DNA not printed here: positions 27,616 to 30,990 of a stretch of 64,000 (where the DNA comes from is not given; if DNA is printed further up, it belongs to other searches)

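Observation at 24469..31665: Giant ORF is a tandem duplication of a ~1000-aa module, each copy followed by transmembrane segments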

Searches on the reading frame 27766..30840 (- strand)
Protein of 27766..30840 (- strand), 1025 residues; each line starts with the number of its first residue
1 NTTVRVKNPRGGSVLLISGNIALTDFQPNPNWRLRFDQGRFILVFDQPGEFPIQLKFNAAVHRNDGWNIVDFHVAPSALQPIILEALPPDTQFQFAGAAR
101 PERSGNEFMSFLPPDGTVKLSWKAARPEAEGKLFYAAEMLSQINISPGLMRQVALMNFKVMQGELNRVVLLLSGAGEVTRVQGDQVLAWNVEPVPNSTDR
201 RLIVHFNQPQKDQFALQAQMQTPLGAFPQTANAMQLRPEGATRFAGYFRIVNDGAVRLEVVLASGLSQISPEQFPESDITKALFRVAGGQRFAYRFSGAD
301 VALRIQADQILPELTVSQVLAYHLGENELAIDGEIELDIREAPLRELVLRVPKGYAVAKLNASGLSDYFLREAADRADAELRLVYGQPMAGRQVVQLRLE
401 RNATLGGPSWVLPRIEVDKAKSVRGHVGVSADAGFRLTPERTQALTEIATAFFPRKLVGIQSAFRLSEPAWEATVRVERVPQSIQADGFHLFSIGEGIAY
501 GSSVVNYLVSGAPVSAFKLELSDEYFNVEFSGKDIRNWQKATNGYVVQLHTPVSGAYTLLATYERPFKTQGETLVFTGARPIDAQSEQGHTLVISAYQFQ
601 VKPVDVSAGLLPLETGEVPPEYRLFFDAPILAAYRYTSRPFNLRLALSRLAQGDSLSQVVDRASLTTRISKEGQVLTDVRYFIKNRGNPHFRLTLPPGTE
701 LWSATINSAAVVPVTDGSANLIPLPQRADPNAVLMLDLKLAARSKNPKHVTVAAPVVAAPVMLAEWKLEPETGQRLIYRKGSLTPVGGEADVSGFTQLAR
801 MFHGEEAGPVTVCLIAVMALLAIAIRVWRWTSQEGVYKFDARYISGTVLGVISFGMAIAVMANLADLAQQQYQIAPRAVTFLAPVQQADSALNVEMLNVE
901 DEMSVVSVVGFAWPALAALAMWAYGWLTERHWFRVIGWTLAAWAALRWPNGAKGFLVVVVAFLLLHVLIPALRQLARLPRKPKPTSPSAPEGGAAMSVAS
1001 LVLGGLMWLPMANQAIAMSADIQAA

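Call 21: search_protein_representatives(protein=window:27766-30840:-)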
Query: 1025 residues. Proteins with E-value up to 0.001 (for the whole library): 2895; up to 1e-10: 1667; up to 1e-30: 593. The best 150 are listed.
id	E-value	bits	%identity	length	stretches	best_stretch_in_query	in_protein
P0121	0.0e+00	1601.7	53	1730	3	3-1011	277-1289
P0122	0.0e+00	1361.7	56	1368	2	4-977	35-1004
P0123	0.0e+00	1251.0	39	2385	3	2-1014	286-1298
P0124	0.0e+00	1248.3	64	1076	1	133-1007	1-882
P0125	0.0e+00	1245.6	41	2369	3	4-980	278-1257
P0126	0.0e+00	1214.5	38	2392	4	27-1006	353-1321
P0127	0.0e+00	1205.9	38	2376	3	4-1009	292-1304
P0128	0.0e+00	1187.3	67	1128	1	47-901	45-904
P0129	0.0e+00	1182.9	40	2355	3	6-1006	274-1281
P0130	0.0e+00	1147.7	63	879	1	183-1009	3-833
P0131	0.0e+00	1090.0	71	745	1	3-683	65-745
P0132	0.0e+00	1078.0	58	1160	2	288-1017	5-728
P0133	0.0e+00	1075.2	36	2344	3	6-1006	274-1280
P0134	0.0e+00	1057.8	36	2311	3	3-1002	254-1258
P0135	0.0e+00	1040.2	35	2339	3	4-998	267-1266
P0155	3.6e-217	740.2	29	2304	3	12-900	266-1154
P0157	8.4e-213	725.7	38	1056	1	2-1016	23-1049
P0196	4.5e-170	584.3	39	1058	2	43-784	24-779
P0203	1.7e-164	565.9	36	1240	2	13-831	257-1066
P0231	7.1e-147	507.5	24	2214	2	17-998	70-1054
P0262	1.8e-132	459.8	34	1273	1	79-798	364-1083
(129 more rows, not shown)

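Call 35: predict_structure(alignment_id=A1)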
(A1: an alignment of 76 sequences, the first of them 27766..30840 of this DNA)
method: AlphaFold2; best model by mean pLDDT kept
length: 1025 residues; sequences in the alignment: 76
mean_pLDDT: 77.3   pTM: 0.41
mean pLDDT of the five models: 77.3, 76.3, 71.0, 68.8, 67.4
residues with pLDDT >= 90: 213; 70-90: 551; 50-70: 163; < 50: 98
segments of 3 or more residues with pLDDT < 50: 126-132, 463-491, 579-588, 651-656, 984-1001, 1003-1025
pLDDT, mean of each block of 10 residues (from residue 1): 81 86 84 86 88 87 84 78 84 86 87 86 57 73 87 93 84 90 89 87 90 91 77 89 91 78 88 85 73 88 80 78 77 85 82 89 89 86 84 87 59 78 73 63 71 57 45 27 33 55 54 72 73 81 81 69 65 58 42 67 79 73 58 72 70 50 86 92 81 89 90 84 79 86 92 84 84 89 76 87 81 91 87 79 85 92 90 85 73 89 79 89 87 88 91 92 88 81 45 42 46 41 39
secondary structure, 60 per line:
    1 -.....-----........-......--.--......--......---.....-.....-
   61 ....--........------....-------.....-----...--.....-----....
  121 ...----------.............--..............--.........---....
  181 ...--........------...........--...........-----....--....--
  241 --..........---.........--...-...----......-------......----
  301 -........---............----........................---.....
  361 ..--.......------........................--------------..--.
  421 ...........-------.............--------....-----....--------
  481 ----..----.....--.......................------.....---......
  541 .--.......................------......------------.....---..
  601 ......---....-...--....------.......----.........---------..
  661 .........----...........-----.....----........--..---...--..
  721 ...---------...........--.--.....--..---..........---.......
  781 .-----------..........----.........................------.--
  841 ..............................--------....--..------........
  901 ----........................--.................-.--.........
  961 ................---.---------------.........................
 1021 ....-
elements in order (helices of 4 or more, strands of 3 or more residues): E2-6 E12-19 E21-26 E32-37 E40-45 E49-53 E55-59 E61-64 E67-74 E81-84 E92-96 E102-104 E107-111 E117-123 E134-146 E149-162 E165-173 E177-183 E186-193 E200-210 E213-223 E229-232 E235-238 E243-252 E256-264 E267-269 H278-283 E291-296 E302-309 E313-324 E329-352 E356-362 E365-371 E378-401 E420-431 H439-451 H460-463 H469-472 E491-495 E498-520 E527-531 E535-541 E544-566 E573-578 E591-595 E599-606 E610-613 H620-623 E630-636 E641-649 E659-669 E674-684 E690-694 E699-706 E714-716 E719-723 E733-743 E749-753 E761-770 E774-781 H794-802 H807-831 H841-870 E879-882 E893-900 H905-928 H931-947 H952-976 H996-1024

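Call 38: fold_search(model_id=the predicted structure, library=pdb)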
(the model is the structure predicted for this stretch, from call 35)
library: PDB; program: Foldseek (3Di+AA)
matches with E <= 10: 855; with E <= 0.001: 79
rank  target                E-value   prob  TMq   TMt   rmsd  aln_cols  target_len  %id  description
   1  8b6l_O                3.0e-08  1.00  0.13  0.21  20.8       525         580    7  Subtomogram average of the human Sec61-TRAP-OSTA-translocon (released 2022-12-07)
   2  7oci_A                5.0e-08  1.00  0.12  0.26  20.5       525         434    8  Cryo-EM structure of yeast Ost6p containing oligosaccharyltransferase complex (released 2022-02-16)
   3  6ezn_A                5.8e-08  1.00  0.13  0.27  20.3       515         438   10  Cryo-EM structure of the yeast oligosaccharyltransferase (OST) complex (released 2018-01-17)
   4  6s7t_E                1.2e-07  1.00  0.13  0.27  20.4       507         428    8  Cryo-EM structure of human oligosaccharyltransferase complex OST-B (released 2019-12-18)
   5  6s7o_E                1.7e-07  1.00  0.13  0.22  20.7       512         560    8  Cryo-EM structure of human oligosaccharyltransferase complex OST-A (released 2019-12-18)
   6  8agb_E                5.1e-07  1.00  0.12  0.25  22.9       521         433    9  Structure of yeast oligosaccharylransferase complex with lipid-linked oligosaccharide bound (released 2022-12-07)
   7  8pn9_E                7.3e-07  1.00  0.14  0.23  20.6       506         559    8  Structure of human oligosaccharyltransferase OST-A complex bound to NGI-1 (released 2024-05-08)
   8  6c26_1                1.4e-06  1.00  0.11  0.23  20.1       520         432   10  The Cryo-EM structure of a eukaryotic oligosaccharyl transferase complex (released 2018-01-31)
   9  3fcs_A                3.9e-06  1.00  0.13  0.14  17.3       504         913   10  Structure of complete ectodomain of integrin aIIBb3 (released 2009-01-20)
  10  8t2v_A                4.3e-06  1.00  0.13  0.14  18.4       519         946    8  Cryo-EM Structures of Full-length Integrin alphaIIbbeta3 in Native Lipids (released 2023-07-26)
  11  8imx_T                6.4e-06  1.00  0.09  0.15  18.9       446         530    9  Cryo-EM structure of GPI-T with a chimeric GPI-anchored protein (released 2023-08-16)
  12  4g1m_A                7.4e-06  0.95  0.10  0.11  35.1       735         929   10  Re-refinement of alpha V beta 3 structure (released 2012-12-12)
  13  9iuj_A                8.2e-06  0.99  0.11  0.14  19.3       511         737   10  Integrin alpha-v beta-3 in complex with rhodostomin (released 2025-07-30)
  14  7usl_A                1.1e-05  0.89  0.09  0.11  33.0       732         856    9  Integrin alphaM/beta2 ectodomain in complex with adenylate cyclase toxin RTX751 and M1F5 Fab (released 2022-08-17)
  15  9e8a_A                1.2e-05  0.87  0.13  0.14  26.2      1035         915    9  Integrin aIIbb3 bent conformation from human platelet membrane crude preparation (released 2025-10-15)
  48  3k6s_A                3.8e-04  0.72  0.09  0.08  28.5       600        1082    9  Structure of integrin alphaXbeta2 ectodomain (released 2010-01-12)
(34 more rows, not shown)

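Call 47: find_encoding_contigs(protein=P0203, flank=6000, max_places=2)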
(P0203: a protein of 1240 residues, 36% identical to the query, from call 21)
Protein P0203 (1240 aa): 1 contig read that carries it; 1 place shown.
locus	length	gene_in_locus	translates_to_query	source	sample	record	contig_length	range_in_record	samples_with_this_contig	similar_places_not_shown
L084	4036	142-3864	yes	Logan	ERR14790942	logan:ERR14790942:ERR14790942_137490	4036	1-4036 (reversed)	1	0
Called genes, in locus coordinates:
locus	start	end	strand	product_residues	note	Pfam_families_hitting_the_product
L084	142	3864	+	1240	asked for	-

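Call 50: find_encoding_contigs(protein=P0262, flank=8000, max_places=2)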
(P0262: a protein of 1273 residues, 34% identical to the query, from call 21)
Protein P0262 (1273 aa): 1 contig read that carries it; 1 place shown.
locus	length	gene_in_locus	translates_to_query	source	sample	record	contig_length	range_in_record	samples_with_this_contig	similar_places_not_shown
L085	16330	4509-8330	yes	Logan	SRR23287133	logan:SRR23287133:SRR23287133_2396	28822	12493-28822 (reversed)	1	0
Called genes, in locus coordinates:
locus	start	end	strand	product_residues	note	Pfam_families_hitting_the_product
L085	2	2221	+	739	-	?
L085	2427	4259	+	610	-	PF00270:DEAD, PF00271:Helicase_C, PF16124:RecQ_Zn_bind, PF09382:RQC, PF00570:HRDC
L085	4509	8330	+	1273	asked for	-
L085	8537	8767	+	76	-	PF13560:HTH_31 (faint), PF01381:HTH_3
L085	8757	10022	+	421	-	PF00145:DNA_methylase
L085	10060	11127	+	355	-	PF09561:RE_HpaII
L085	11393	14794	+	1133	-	-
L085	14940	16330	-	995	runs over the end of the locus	PF00034:Cytochrom_C (faint)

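Call 51: find_encoding_contigs(protein=P0157, flank=8000, max_places=2)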
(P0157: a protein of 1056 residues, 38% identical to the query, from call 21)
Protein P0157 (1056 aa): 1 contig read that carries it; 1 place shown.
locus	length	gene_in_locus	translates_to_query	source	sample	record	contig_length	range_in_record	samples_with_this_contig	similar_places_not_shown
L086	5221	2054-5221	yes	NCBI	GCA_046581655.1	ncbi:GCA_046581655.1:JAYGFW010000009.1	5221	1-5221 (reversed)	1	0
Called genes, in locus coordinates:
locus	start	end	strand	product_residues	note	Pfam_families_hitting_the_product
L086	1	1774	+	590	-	PF12450:vWF_A, PF05762:VWA_CoxE (weak), PF00092:VWA, PF13519:VWA_2, PF13768:VWA_3, PF12034:YfbK_C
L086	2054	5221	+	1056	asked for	?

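Call 63: find_homologous_proteins(query=P0231, max_evalue=0.00001)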
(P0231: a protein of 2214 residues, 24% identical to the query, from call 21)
Query P0231 (2214 aa): 82 proteins with E <= 0.00001 among 8000 candidates.
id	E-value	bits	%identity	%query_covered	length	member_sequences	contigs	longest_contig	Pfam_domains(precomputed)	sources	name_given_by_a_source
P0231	0.0e+0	5060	100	100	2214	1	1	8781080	-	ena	-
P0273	0.0e+0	1460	37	46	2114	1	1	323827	-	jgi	-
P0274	0.0e+0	1445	37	48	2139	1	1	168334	-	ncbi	-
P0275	0.0e+0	1390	36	44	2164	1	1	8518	-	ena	-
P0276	0.0e+0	1376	35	44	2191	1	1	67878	-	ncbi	ncbi:MAG: hypothetical protein R6V03_07670 [Kiritimatiellia bacterium]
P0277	0.0e+0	1352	38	41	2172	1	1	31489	-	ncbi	-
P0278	0.0e+0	1344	35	45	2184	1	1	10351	-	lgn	-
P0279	0.0e+0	1339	33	98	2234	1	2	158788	-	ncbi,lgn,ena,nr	ncbi:MAG: hypothetical protein O2923_12305 [Verrucomicrobia bacterium]|nr:hypothetical protein [Verr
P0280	0.0e+0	1335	39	40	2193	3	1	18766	-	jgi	-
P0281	0.0e+0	1322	38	38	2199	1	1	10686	-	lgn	-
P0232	0.0e+0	1321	38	38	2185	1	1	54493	-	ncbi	-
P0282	0.0e+0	1318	38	41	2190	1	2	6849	-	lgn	-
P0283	0.0e+0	1317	39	40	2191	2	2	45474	-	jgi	jgi:hypothetical protein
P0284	0.0e+0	1317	40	40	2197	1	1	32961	-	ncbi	-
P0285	0.0e+0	1314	39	40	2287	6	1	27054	PF13385.14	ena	-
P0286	0.0e+0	1304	38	40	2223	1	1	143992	-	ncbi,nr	ncbi:MAG: hypothetical protein PHW60_03180 [Kiritimatiellae bacterium]|nr:hypothetical protein [Kiri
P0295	0.0e+0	1235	35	44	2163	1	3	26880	-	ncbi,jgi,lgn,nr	ncbi:MAG: hypothetical protein FJ225_09790 [Lentisphaerae bacterium]|nr:hypothetical protein [Lentis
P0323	7.1e-288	977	32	42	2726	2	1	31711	PF13598.13,PF13600.12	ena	-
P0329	1.2e-195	671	27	37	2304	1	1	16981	-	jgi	jgi:type II secretory pathway pseudopilin PulG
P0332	4.6e-181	622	26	41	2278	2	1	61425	-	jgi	jgi:type II secretory pathway pseudopilin PulG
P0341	1.2e-40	157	21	33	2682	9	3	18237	PF07596.17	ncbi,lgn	ncbi:MAG: DUF1559 domain-containing protein [Thermoguttaceae bacterium]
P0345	2.3e-29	119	22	28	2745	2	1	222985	-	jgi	jgi:hypothetical protein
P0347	3.5e-26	109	20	30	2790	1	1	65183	-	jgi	jgi:hypothetical protein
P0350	2.5e-11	59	22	28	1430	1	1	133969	-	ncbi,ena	-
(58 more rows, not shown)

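Call 66: search_protein_families(library=pfam, proteins=[P0323, P0341, P0329, P0350], max_evalue=0.01)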
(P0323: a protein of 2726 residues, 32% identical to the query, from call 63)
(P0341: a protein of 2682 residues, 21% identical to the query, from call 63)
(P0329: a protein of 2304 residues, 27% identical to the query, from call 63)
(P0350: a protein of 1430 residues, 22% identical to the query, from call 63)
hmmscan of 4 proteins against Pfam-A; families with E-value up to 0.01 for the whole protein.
P0323 (2726 aa): 2 families
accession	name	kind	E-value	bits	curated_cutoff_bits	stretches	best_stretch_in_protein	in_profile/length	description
PF13598.12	DUF4139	-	2.1e-18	67.3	31.8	1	2384-2710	2-204/205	Domain of unknown function (DUF4139)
PF13600.11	DUF4140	-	7.6e-07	29.9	27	1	2192-2290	1-98/98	N-terminal domain of unknown function (DUF4140)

P0341 (2682 aa): 1 family
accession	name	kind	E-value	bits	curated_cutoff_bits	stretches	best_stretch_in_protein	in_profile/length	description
PF07596.16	SBP_bac_10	-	1.5e-45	156.8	23.3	2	1021-1183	1-189/268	Protein of unknown function (DUF1559)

P0329 (2304 aa): 0 families

P0350 (1430 aa): 1 family
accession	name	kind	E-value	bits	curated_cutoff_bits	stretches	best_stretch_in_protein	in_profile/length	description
PF04932.20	Wzy_C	-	0.0068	16.6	31.7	1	1114-1166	10-60/149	O-Antigen ligase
